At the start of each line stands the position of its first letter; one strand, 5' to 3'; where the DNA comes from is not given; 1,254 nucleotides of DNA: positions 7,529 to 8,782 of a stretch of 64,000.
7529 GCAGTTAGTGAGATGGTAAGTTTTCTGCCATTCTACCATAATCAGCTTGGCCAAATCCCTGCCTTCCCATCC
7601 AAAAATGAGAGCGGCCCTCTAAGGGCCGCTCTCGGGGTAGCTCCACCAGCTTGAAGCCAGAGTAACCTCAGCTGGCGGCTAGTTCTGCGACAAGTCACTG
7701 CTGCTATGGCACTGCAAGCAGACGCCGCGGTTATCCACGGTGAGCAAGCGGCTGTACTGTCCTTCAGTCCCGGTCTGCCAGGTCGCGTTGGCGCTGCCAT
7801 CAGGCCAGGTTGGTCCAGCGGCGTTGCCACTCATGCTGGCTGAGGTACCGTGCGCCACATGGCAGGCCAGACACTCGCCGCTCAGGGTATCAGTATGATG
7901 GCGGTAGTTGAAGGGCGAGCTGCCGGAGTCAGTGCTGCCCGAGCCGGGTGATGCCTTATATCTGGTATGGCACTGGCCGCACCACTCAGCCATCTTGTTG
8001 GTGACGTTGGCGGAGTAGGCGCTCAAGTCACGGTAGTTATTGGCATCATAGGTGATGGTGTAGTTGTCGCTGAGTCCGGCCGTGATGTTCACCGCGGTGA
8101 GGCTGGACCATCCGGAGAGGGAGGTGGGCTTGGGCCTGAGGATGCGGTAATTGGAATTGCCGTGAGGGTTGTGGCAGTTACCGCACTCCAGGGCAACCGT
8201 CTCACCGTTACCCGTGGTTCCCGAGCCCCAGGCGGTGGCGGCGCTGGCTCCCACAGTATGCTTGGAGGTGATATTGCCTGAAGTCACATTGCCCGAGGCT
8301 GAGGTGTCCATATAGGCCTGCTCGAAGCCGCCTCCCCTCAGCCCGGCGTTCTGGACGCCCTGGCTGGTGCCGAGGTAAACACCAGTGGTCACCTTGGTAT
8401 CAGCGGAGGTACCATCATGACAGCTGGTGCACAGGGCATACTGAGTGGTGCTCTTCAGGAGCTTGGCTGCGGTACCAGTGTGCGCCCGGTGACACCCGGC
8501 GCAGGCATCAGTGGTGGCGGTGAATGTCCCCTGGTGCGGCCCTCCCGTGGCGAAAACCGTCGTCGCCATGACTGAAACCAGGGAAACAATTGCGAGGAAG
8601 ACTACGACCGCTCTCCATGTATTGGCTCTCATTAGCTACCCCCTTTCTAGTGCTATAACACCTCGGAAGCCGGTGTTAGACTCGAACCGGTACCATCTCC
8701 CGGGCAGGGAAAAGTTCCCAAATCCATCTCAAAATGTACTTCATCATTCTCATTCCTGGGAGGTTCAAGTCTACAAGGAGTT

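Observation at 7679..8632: Hexaheme cytochrome paralog A with OmcS-like motif order, including the CxxCHxxH inter-subunit ligand pattern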

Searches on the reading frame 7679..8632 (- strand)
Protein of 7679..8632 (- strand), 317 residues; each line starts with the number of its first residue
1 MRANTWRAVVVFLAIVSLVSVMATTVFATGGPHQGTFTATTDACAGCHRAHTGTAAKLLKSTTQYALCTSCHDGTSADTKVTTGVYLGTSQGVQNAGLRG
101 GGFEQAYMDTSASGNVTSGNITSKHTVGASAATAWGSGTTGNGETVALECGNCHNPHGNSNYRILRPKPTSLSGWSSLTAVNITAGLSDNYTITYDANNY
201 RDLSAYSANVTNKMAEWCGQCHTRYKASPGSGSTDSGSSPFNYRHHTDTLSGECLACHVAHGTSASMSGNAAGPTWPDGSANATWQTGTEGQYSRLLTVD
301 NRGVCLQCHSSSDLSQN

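Call 3: search_protein_families(library=pfam, proteins=[window:7679-8632:-], max_evalue=1)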
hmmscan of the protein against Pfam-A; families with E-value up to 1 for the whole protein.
window:7679-8632:- (317 aa): 7 families
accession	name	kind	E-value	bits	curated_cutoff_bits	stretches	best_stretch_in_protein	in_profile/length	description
PF09699.15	Paired_CXXCH_1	-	3.2e-20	72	20.6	4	40-75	5-39/41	Doubled CXXCH motif (Paired_CXXCH_1)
PF14522.11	Cytochrome_C7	-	8e-10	38.8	24.8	2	33-80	5-56/67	Cytochrome c7 and related cytochrome c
PF14537.11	Cytochrom_c3_2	-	7.9e-09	36.3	25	2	212-267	23-73/79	Cytochrome c3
PF03264.19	Cytochrom_NNT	-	2.9e-06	27.6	24.1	2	140-261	58-169/174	NapC/NirT cytochrome c family, N-terminal region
PF22113.1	Mtrc-MtrF_II-IV_dom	-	1e-05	25.6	30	1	40-261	5-166/176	Outer membrane cytochrome MtrC/MtrF-like, domains II/IV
PF02085.21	Cytochrom_CIII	-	0.00023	21.9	22.9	3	213-265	44-89/101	Class III cytochrome C family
PF22678.1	Cytochrom_c_NrfB-like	-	0.048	14.6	27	0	299-316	30-47/89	Cytochrome c-type protein NrfB-like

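Call 4: search_protein_families(library=ncbifam, proteins=[window:7679-8632:-], max_evalue=1)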
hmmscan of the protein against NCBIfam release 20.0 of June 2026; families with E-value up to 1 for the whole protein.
window:7679-8632:- (317 aa): 12 families
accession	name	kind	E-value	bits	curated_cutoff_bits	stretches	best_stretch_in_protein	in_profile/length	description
TIGR01905.1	paired_CXXCH_1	subfamily_domain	4.4e-19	68.1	25.2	4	40-74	5-38/41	doubled CXXCH domain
TIGR03508.1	decahem_SO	subfamily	1.7e-12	47.3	192.2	2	31-81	179-228/258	DmsE family decaheme c-type cytochrome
NF041028.1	decahem_GSU2203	exception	5.3e-09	35.7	325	2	40-81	124-164/317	GSU2203 family decaheme c-type cytochrome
TIGR03153.1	cytochr_NrfH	equivalog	0.0013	18.8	134.2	1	19-154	6-133/138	cytochrome c nitrite reductase small subunit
NF040968.1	FeS_ExtO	equivalog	0.014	14.2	200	1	9-76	4-73/416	selenite/tellurite reduction operon b-type cytochrome iron-sulfur cluster-binding subunit ExtO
NF040967.1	cytc_ExtN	equivalog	0.015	14.1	200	1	9-76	4-73/415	selenite/tellurite reduction operon c-type cytochrome ExtN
NF008659.0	PRK11659.1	equivalog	0.055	13.1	184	1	41-78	135-173/188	cytochrome c nitrite reductase pentaheme subunit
TIGR04257.1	nanowire_3heme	domain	0.058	13.6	40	1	40-77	22-63/75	c(7)-type cytochrome triheme domain-containing protein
TIGR04485.1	thiosulf_SoxX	equivalog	0.21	12.3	61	1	252-274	3-23/78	sulfur oxidation c-type cytochrome SoxX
TIGR03146.1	cyt_nit_nrfB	equivalog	0.44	10.8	166.6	0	40-73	108-142/145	cytochrome c nitrite reductase pentaheme subunit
NF045713.1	CxxCH_16_HmcA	equivalog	0.62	8.6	400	1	40-79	360-393/541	sulfate respiration complex hexadecaheme cytochrome HmcA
NF041781.1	mnquin_red_QrcA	equivalog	0.78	9.3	180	0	148-226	118-162/174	menaquinone reductase multiheme cytochrome c subunit QrcA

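Call 5: search_solved_structures(query=window:7679-8632:-, max_evalue=10, show_alignments=3)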
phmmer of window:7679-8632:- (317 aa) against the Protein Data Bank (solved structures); distinct sequences matched with E-value up to 10: 4.
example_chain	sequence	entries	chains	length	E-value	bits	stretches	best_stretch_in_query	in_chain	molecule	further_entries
8rv0_Y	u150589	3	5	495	0.0081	18.6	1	149-237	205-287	Octaheme cytochrome c nitrite reductase | Octaheme nitrite c cytochrome c reductase | Octaheme nitrite reductase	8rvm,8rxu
6r2q_A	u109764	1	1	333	0.021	17.2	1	42-79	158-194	Cystathionine beta-synthase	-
1dgj_A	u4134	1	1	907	0.56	12.5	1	87-133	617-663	ALDEHYDE OXIDOREDUCTASE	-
3sxq_A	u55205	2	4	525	1.5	11.2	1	149-237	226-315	Eight-heme nitrite reductase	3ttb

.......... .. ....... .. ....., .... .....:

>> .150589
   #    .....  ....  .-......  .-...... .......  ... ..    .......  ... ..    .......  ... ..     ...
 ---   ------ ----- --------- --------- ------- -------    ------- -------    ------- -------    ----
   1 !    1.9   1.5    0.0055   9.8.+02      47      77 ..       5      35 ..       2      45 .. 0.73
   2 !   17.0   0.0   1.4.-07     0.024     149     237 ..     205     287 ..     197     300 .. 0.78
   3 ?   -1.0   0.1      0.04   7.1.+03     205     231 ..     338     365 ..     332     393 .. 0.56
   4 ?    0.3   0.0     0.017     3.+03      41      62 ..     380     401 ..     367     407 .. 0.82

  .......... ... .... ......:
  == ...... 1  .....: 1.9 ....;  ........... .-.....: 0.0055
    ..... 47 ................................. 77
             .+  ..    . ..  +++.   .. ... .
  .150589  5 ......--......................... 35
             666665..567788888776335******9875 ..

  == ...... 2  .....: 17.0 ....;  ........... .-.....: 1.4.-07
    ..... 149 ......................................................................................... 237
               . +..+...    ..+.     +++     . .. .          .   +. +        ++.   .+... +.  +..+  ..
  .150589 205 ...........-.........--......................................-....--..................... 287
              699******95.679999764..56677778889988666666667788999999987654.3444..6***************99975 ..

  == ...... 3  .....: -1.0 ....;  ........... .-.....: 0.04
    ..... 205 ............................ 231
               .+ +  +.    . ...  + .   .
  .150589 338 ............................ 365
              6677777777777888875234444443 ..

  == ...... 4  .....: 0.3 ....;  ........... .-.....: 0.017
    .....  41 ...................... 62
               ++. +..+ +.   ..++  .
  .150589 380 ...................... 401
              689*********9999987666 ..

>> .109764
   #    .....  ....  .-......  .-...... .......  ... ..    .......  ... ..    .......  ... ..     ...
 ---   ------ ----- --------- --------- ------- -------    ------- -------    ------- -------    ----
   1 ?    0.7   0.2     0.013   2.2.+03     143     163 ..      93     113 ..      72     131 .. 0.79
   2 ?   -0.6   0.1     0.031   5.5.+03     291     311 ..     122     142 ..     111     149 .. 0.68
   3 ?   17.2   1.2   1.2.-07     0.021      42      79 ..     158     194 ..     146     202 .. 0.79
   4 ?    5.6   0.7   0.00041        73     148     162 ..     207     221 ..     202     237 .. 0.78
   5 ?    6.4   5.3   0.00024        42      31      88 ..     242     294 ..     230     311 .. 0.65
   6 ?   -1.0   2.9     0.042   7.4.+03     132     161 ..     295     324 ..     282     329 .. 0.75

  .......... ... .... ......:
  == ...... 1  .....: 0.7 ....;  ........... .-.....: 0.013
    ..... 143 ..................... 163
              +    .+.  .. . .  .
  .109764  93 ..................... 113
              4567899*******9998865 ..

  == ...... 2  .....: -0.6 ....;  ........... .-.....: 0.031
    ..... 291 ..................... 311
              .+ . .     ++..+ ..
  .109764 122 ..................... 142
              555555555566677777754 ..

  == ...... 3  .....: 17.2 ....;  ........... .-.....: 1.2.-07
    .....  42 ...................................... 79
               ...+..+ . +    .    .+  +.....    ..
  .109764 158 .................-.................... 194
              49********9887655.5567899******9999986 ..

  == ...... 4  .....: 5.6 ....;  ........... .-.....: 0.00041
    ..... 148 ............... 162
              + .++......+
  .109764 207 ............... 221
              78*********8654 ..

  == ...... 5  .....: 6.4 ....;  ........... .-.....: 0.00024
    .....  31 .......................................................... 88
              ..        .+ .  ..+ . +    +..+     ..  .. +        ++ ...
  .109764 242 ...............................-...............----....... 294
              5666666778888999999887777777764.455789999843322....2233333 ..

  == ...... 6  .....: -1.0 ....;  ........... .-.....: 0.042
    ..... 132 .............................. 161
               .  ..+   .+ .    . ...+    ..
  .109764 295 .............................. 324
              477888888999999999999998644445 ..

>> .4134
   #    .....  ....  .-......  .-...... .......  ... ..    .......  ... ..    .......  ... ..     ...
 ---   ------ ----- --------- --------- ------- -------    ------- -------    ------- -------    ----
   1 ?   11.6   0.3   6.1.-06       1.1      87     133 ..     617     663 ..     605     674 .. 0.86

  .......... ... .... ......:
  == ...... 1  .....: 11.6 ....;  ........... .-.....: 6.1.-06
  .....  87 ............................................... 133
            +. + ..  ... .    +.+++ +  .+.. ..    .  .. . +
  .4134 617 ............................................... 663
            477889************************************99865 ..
